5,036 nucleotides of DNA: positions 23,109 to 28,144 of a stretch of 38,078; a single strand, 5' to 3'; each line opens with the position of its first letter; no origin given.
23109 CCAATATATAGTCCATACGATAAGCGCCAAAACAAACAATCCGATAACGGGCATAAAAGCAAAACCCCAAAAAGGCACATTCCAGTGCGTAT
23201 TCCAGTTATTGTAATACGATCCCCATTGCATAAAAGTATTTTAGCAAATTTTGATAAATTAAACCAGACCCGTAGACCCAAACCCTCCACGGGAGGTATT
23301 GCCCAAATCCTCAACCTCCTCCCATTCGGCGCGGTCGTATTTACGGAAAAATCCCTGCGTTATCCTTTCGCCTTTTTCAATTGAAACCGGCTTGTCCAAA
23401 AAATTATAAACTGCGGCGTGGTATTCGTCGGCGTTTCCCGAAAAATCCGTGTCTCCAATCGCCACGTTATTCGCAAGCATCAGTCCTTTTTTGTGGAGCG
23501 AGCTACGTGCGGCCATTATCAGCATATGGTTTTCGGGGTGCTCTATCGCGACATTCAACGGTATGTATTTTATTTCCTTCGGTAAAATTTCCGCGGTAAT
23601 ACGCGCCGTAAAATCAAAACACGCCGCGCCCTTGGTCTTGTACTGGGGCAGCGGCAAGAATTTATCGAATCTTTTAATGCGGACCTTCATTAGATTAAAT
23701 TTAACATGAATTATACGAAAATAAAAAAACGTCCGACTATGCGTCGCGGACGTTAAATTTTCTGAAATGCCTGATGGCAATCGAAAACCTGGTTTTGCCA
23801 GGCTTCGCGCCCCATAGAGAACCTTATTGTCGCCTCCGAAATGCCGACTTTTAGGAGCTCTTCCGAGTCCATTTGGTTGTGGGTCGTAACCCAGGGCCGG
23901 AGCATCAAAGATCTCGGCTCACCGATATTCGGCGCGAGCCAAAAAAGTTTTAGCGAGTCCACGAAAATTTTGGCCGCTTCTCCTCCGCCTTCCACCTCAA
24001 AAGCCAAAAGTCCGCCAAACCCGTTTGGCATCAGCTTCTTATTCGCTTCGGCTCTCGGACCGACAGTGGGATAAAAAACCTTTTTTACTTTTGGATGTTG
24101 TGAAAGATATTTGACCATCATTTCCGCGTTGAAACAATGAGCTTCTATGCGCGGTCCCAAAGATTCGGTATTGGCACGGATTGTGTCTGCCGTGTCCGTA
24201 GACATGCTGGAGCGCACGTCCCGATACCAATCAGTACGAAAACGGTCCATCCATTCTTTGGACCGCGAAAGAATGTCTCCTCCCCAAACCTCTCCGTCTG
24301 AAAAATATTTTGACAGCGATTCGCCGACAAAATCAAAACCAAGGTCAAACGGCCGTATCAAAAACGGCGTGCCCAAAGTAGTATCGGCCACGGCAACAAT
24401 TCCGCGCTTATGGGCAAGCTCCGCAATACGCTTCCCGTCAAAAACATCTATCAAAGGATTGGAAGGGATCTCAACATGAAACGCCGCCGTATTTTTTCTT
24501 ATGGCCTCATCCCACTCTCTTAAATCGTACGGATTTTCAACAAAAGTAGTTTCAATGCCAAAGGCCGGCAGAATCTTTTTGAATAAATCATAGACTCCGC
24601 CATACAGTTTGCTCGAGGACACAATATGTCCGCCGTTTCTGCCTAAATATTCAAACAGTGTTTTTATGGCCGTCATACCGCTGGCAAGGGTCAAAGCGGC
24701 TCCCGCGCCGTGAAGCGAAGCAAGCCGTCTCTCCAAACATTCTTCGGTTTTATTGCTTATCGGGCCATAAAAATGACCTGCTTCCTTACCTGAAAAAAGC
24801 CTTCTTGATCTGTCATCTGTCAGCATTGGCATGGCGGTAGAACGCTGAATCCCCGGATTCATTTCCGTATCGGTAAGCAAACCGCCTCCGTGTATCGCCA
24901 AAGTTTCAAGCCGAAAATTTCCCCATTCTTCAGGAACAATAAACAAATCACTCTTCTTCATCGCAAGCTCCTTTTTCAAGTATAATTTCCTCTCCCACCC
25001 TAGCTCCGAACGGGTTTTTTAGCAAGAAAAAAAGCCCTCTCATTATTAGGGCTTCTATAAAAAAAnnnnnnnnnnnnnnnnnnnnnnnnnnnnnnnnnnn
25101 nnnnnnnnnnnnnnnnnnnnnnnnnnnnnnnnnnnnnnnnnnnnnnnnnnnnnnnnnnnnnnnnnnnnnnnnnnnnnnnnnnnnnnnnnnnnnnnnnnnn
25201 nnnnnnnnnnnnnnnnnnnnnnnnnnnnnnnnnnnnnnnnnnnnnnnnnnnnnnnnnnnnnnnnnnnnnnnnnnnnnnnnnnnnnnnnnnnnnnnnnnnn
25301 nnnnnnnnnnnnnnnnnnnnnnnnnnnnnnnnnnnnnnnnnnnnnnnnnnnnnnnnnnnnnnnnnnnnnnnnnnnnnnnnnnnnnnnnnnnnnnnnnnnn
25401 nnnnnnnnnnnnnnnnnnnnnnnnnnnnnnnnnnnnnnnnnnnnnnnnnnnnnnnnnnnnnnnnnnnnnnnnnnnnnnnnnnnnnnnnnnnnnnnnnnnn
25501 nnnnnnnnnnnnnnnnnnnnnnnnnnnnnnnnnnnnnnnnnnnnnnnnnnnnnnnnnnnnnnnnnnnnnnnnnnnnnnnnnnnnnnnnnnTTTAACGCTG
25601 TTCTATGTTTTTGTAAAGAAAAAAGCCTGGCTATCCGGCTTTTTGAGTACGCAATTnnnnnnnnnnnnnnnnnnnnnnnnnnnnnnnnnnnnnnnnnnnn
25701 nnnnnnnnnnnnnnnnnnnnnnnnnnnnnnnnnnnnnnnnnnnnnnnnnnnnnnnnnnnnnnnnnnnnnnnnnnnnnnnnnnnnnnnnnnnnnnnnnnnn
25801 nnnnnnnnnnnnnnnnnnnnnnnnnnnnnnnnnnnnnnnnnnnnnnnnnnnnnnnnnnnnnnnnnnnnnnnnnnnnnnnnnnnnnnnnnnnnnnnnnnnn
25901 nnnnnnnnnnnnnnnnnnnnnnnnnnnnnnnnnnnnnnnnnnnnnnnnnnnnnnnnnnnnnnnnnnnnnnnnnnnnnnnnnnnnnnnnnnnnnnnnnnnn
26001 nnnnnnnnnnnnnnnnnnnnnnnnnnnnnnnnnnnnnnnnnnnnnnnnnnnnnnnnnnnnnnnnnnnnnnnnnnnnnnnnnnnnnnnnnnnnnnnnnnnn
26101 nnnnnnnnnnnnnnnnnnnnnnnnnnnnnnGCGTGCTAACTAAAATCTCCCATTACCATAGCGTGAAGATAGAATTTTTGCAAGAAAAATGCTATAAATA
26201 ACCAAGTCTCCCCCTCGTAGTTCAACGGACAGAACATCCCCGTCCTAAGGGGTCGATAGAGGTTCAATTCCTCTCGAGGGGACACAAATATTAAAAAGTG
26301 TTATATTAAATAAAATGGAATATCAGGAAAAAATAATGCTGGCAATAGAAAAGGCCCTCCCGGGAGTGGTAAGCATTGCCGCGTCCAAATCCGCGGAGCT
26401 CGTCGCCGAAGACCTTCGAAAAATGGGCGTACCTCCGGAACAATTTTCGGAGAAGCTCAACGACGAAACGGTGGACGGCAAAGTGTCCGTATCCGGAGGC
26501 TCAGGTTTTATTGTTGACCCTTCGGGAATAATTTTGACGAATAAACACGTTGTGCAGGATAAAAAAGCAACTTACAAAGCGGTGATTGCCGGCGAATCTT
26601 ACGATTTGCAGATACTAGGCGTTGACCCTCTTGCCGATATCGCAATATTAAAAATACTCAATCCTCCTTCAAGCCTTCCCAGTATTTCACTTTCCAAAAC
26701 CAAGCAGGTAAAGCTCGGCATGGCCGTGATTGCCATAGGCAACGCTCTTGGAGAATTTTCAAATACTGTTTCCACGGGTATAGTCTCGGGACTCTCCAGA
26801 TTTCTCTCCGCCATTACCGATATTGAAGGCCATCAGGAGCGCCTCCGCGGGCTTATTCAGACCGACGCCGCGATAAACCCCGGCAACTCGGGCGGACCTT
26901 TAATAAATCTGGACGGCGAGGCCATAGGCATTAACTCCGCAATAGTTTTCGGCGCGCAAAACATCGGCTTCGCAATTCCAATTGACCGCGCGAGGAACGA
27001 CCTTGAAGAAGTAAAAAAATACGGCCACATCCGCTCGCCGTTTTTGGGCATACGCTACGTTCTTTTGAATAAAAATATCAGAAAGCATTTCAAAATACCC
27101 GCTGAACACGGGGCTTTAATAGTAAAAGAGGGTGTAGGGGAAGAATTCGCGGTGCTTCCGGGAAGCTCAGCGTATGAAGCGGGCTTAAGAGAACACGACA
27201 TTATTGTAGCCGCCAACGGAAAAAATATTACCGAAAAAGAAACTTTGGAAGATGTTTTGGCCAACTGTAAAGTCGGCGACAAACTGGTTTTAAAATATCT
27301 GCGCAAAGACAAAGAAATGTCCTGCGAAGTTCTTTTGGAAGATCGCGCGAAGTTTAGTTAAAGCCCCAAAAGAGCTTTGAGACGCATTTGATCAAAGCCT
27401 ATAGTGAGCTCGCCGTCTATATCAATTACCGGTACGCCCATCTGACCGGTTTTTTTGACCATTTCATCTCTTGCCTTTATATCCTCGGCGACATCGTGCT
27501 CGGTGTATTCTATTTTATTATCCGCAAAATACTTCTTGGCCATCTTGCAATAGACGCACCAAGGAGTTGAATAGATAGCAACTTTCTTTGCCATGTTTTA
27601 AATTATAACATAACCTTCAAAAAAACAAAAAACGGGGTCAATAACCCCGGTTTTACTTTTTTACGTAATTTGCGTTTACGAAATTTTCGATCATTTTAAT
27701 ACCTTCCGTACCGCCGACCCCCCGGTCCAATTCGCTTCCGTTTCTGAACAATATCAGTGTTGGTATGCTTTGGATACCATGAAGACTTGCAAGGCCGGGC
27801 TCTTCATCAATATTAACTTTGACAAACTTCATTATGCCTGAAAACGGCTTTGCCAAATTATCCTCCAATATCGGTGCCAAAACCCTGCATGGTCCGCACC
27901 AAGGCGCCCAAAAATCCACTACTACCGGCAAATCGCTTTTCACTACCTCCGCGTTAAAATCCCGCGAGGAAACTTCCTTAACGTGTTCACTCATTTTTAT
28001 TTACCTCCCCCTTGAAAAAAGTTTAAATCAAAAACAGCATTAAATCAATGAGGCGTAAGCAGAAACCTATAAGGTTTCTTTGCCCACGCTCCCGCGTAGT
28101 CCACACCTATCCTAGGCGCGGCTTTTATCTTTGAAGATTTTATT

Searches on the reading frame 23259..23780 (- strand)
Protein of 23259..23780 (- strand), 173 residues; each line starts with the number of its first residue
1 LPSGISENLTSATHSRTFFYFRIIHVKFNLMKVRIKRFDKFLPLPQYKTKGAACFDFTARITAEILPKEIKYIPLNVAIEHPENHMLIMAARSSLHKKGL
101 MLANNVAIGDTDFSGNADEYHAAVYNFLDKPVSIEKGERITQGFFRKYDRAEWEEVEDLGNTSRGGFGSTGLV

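Call 48: search_protein_families(library=pfam, proteins=[window:23259-23780:-], max_evalue=0.001)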
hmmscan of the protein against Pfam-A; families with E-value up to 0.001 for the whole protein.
window:23259-23780:- (173 aa): 2 families
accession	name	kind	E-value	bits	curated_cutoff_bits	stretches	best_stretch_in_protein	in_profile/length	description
PF00692.24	dUTPase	-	2.9e-15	56.6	22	1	43-171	4-129/129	dUTPase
PF22769.1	DCD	-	0.00028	21.4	27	1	75-146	83-151/153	dCTP deaminase-like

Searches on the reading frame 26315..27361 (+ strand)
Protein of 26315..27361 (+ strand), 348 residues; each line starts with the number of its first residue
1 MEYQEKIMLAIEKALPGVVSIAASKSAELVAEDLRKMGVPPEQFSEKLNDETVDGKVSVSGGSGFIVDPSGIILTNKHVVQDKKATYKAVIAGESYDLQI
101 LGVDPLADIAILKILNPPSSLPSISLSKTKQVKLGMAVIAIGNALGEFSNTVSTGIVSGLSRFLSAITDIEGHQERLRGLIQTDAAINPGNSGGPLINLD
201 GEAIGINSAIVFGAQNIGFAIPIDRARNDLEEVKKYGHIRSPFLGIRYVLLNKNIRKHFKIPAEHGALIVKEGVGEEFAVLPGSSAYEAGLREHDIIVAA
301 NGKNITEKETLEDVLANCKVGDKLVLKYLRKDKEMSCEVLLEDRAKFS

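Call 48: search_protein_families(library=pfam, proteins=[window:26315-27361:+], max_evalue=0.001)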
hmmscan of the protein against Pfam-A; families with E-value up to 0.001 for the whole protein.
window:26315-27361:+ (348 aa): 6 families
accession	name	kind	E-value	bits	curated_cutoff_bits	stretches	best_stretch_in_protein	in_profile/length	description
PF13365.12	Trypsin_2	-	8.7e-31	108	27.6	1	62-206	1-144/144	Trypsin-like peptidase domain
PF00089.32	Trypsin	-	2.5e-18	67.2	20.6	1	57-226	18-216/220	Trypsin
PF13180.12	PDZ_2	-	1.9e-11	44.6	27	1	242-340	1-79/80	PDZ domain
PF17820.7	PDZ_6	-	9.3e-08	32.1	27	1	279-316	4-41/54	PDZ domain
PF10459.15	Peptidase_S46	-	2e-05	23.9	22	0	31-82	16-69/698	Peptidase S46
PF00595.29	PDZ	-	4.7e-05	24.1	23.2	1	280-327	32-79/81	PDZ domain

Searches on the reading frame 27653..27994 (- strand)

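Call 49: search_protein_families(library=pfam, proteins=[window:27653-27994:-], max_evalue=0.001)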
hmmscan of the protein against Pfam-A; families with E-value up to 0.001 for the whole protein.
window:27653-27994:- (113 aa): 3 families
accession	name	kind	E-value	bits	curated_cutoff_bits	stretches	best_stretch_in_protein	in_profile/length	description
PF00085.26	Thioredoxin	-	3.5e-26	91.7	23.5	1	5-101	2-97/103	Thioredoxin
PF13098.12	Thioredoxin_2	-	5.1e-06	27.2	27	1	21-94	5-93/104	Thioredoxin-like domain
PF13905.12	Thioredoxin_8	-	2.9e-05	24.7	27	0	23-64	3-45/94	Thioredoxin-like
